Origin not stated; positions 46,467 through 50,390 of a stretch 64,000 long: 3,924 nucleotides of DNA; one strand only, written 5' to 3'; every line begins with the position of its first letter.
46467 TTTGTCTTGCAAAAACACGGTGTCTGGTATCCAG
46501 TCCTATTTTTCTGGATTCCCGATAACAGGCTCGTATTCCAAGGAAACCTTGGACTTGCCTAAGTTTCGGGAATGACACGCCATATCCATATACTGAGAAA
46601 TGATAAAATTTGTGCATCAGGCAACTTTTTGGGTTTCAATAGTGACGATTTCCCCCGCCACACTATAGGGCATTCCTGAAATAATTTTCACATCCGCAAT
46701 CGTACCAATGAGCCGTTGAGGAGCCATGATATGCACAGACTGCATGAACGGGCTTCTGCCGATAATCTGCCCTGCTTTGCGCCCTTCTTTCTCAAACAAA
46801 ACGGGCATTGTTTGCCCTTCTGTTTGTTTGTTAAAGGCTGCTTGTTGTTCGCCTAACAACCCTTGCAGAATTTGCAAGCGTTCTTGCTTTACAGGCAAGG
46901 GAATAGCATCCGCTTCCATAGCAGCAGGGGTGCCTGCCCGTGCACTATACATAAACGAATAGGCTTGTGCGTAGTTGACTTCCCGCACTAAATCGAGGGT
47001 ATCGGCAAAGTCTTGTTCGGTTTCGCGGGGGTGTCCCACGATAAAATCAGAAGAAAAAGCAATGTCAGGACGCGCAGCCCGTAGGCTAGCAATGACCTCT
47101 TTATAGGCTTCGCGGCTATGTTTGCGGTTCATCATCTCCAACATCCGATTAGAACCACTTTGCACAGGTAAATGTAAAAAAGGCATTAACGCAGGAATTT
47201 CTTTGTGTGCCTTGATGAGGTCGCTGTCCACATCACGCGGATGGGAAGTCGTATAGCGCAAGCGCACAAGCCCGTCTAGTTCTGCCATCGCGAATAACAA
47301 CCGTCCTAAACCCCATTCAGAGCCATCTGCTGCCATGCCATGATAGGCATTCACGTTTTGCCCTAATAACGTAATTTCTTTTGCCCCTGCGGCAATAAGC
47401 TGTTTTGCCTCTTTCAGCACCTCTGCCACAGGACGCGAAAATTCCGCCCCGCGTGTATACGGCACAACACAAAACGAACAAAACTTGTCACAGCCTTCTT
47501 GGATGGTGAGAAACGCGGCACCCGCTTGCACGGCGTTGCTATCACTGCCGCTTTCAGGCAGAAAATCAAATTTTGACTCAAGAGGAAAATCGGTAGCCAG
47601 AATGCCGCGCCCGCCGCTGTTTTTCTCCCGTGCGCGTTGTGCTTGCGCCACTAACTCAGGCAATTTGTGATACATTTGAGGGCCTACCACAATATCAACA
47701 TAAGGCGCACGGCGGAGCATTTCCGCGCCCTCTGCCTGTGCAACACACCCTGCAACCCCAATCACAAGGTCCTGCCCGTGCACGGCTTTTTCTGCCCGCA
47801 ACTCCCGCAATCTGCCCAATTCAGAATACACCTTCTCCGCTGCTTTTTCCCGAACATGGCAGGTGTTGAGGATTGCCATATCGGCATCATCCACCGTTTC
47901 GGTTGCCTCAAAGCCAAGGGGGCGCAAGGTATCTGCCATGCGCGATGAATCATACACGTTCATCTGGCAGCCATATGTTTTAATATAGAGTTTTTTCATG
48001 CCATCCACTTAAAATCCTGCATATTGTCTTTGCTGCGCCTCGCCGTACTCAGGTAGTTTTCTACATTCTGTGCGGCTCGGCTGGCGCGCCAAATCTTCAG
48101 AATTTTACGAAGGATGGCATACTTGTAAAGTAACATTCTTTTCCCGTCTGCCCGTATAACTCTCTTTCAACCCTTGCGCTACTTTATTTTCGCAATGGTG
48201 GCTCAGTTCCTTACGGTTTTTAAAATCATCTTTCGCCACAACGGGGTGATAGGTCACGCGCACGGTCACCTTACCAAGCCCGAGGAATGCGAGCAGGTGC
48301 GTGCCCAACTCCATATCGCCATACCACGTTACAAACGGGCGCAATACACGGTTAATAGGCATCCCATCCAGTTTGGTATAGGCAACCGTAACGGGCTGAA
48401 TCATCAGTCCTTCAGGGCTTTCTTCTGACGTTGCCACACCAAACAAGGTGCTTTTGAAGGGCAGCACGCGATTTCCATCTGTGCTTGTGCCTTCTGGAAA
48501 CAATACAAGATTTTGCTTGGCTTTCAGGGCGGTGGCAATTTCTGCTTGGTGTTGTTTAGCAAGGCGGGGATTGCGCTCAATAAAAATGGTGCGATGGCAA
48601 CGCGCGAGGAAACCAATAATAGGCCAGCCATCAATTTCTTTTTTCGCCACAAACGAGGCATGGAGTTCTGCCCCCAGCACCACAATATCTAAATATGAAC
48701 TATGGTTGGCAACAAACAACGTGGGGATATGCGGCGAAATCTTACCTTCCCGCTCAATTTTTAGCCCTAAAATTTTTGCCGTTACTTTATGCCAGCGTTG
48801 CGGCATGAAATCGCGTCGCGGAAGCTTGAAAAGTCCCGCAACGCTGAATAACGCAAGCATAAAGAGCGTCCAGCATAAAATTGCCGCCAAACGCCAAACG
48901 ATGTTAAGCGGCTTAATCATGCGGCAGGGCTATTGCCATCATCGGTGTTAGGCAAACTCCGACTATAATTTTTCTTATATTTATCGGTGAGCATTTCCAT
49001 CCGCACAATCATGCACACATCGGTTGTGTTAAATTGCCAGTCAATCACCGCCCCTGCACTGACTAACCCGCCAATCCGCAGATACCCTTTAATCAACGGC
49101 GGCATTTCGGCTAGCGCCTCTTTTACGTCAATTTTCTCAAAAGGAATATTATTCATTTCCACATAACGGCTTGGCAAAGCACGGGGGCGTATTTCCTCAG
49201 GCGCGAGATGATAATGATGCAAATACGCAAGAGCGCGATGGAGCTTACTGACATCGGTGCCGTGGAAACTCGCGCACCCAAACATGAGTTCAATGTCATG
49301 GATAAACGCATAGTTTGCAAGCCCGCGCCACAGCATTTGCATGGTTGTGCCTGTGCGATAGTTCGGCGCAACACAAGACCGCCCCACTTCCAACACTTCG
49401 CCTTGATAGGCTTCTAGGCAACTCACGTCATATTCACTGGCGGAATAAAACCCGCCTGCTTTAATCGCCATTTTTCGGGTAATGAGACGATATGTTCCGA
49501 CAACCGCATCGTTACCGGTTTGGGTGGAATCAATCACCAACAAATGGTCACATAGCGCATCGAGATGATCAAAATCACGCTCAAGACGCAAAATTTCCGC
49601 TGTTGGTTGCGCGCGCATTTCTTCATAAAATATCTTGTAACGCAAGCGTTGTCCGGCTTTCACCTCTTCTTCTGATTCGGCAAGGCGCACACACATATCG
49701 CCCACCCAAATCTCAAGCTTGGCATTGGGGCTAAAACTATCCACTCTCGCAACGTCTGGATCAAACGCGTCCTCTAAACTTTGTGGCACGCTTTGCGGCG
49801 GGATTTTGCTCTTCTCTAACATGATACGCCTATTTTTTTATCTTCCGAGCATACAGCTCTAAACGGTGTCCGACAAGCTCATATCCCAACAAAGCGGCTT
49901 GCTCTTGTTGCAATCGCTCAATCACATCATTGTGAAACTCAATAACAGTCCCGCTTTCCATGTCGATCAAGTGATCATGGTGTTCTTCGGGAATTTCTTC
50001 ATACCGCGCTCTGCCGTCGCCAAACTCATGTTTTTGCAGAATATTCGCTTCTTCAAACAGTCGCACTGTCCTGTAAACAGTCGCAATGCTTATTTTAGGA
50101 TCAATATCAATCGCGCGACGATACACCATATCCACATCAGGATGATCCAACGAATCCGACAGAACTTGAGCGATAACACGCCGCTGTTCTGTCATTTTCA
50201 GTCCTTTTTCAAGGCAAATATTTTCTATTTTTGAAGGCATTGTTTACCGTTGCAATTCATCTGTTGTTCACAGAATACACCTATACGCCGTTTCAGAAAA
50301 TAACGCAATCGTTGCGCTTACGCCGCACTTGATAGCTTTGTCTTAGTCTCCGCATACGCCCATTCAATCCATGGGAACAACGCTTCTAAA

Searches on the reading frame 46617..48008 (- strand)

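Call 11: search_protein_families(library=ncbifam, proteins=[window:46617-48008:-])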
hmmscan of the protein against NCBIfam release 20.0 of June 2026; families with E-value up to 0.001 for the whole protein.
window:46617-48008:- (463 aa): 15 families
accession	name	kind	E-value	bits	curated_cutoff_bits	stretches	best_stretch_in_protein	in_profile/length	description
TIGR01574.1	miaB-methiolase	equivalog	1.5e-141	472.4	355.3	1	6-455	1-437/437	tRNA (N6-isopentenyl adenosine(37)-C2)-methylthiotransferase MiaB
TIGR00089.1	TIGR00089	subfamily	1.8e-137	458.7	251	1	6-451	1-428/429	MiaB/RimO family radical SAM methylthiotransferase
TIGR01579.1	MiaB-like-C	equivalog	1.2e-86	291.6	357.05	1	9-442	1-416/416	tRNA (N(6)-L-threonylcarbamoyladenosine(37)-C(2))-methylthiotransferase MtaB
NF010916.0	PRK14336.1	equivalog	1.6e-82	277.5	606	2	164-458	125-416/418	tRNA (N6-isopentenyl adenosine(37)-C2)-methylthiotransferase MiaB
TIGR01125.1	TIGR01125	equivalog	7.9e-71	239.4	356.95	1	7-420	2-393/432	30S ribosomal protein S12 methylthiotransferase RimO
TIGR01578.1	MiaB-like-B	hypoth_equivalog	3e-70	237.1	314.7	1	6-455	1-421/421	tRNA (N(6)-L-threonylcarbamoyladenosine(37)-C(2))-methylthiotransferase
TIGR04014.1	B12_SAM_MJ_0865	equivalog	1.6e-19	70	360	1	147-348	144-340/434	methyl-coenzyme M reductase glutamine C-methyltransferase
TIGR04013.1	B12_SAM_MJ_1487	hypoth_equivalog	7.1e-19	67.9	251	1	82-382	72-370/382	TIGR04013 family B12-binding domain/radical SAM domain-containing protein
TIGR04479.1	bcpD_PhpK_rSAM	subfamily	9.9e-13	47.3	600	1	280-345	347-410/504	PhpK family radical SAM P-methyltransferase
NF040546.1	rSAM_CUAEP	equivalog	2.2e-07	30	500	0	166-214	173-222/468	CUAEP/CCAEP-tail radical SAM (seleno)protein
NF050148.1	rSAM_ApyD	equivalog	3.3e-05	22.5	750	1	278-343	302-365/645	RiPP biosynthesis radical SAM protein ApyD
TIGR01212.1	TIGR01212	equivalog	5.9e-05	22.3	180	1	277-345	140-206/302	tRNA modification radical SAM protein MnmL/YtqA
TIGR00538.1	hemN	equivalog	7.8e-05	21.7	324.95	1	257-387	146-274/454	oxygen-independent coproporphyrinogen III oxidase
TIGR03471.1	HpnJ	equivalog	0.00046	19.2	577.6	0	170-358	203-379/472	hopanoid biosynthesis associated radical SAM protein HpnJ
NF006064.0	PRK08207.2-2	equivalog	0.00094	18.3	504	0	283-345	269-329/465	coproporphyrinogen III oxidase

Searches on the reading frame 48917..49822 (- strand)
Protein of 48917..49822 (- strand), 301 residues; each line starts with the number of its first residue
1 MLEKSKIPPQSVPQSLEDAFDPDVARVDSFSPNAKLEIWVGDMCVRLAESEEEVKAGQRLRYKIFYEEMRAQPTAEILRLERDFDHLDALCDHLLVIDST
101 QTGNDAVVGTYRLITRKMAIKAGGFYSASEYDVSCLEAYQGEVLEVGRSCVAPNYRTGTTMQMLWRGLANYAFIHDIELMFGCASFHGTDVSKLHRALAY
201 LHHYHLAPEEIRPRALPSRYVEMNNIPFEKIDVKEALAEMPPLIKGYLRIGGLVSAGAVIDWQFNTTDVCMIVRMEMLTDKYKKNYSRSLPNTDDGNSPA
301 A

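Call 39: search_protein_families(library=pfam, max_evalue=1e-8, proteins=[window:48917-49822:-])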
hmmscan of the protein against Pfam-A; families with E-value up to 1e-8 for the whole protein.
window:48917-49822:- (301 aa): 1 family
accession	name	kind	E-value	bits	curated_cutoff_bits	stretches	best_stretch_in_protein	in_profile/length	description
PF13444.12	Acetyltransf_5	-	3.7e-32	111.5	22.4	1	60-166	1-102/102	Acetyltransferase (GNAT) domain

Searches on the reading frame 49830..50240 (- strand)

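Call 39: search_protein_families(library=pfam, max_evalue=1e-8, proteins=[window:49830-50240:-])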
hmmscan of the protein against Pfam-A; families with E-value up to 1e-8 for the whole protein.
window:49830-50240:- (136 aa): 1 family
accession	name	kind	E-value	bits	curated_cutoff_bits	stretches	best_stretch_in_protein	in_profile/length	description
PF01475.25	FUR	-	1.7e-36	125.4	23.1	1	11-130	1-121/121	Ferric uptake regulator family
